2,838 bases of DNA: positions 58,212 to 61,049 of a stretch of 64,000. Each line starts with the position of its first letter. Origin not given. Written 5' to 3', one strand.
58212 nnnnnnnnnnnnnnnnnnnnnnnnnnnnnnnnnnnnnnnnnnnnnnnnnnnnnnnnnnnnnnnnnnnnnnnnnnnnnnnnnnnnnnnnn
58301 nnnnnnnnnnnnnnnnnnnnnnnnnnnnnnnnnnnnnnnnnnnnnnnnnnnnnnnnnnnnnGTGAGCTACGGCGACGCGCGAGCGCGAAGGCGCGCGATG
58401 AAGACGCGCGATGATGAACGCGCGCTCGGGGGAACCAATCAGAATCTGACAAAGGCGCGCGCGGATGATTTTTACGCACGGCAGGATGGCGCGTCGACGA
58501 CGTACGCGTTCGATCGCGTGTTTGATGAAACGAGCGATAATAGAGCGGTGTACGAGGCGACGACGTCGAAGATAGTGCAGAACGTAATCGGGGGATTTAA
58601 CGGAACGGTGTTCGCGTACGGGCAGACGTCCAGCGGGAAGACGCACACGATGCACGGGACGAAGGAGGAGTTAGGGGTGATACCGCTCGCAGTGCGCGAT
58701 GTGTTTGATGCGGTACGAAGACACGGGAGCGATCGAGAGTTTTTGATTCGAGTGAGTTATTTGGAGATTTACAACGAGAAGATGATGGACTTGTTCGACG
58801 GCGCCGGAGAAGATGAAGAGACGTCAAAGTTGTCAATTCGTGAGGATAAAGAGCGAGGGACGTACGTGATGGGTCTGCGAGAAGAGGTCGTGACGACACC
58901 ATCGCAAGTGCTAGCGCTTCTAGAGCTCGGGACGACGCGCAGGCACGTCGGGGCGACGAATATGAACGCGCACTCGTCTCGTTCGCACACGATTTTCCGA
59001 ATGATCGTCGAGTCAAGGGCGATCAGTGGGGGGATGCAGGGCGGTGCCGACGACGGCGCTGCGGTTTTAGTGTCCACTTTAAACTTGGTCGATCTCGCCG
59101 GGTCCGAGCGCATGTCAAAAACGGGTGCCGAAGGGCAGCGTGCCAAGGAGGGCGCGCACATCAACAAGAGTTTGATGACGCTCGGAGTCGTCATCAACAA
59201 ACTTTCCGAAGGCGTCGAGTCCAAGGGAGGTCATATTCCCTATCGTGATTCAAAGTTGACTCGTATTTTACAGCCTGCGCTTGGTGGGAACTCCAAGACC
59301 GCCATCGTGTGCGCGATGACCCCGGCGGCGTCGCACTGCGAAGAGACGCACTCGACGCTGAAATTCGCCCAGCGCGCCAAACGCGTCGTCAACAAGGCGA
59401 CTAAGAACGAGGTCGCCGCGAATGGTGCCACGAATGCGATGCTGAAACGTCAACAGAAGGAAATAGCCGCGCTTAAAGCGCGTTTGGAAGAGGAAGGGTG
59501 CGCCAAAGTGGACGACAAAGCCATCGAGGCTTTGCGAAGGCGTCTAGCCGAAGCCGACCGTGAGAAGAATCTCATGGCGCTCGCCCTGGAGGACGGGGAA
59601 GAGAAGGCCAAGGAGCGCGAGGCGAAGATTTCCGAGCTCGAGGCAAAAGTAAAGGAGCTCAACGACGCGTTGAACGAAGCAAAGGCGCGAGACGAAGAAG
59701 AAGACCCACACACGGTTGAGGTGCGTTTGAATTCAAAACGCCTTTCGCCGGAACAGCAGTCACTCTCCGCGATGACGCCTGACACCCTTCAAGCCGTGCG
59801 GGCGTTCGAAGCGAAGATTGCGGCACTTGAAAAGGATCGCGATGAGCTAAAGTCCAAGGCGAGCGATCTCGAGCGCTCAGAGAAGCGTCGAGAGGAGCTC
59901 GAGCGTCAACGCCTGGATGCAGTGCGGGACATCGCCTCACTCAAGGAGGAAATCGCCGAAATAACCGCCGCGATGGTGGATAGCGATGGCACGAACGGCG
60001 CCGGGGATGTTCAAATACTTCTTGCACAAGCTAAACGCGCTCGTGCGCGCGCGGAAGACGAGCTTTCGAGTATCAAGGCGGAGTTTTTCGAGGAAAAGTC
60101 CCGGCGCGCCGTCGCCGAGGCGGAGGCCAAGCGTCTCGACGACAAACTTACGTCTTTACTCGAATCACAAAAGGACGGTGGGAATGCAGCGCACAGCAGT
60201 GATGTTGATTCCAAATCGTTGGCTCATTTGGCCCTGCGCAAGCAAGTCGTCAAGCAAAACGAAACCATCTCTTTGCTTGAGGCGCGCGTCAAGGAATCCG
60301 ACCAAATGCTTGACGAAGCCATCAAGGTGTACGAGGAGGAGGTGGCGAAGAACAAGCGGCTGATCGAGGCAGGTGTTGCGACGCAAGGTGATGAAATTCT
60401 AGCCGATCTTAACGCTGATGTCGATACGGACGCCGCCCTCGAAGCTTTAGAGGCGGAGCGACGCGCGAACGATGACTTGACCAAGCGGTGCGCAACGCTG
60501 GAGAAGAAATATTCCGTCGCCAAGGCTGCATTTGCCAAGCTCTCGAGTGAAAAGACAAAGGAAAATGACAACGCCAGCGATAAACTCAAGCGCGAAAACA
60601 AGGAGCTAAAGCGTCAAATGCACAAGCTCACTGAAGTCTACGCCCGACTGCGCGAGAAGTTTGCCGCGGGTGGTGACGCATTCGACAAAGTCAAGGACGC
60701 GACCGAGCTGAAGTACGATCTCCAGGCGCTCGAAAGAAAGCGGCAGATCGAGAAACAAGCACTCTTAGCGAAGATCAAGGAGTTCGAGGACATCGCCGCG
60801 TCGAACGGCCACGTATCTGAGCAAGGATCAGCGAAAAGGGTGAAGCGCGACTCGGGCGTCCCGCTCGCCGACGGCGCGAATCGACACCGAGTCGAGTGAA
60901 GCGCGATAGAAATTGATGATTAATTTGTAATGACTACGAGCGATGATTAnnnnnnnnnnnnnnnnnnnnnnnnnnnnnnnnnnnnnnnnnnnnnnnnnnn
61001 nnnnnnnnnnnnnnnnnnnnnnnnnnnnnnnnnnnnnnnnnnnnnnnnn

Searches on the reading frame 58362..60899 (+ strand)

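Call 62: search_protein_families(library=pfam, proteins=[window:58362-60899:+], max_evalue=0.00001)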
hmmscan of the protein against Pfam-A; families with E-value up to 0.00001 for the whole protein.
window:58362-60899:+ (845 aa): 2 families
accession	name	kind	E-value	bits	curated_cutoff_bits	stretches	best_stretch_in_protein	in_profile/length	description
PF00225.29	Kinesin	-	1.1e-110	370.1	29.3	1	28-342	23-327/327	Kinesin motor domain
PF16796.11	Microtub_bd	-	1.2e-20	74.5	27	1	39-144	51-154/155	Microtubule binding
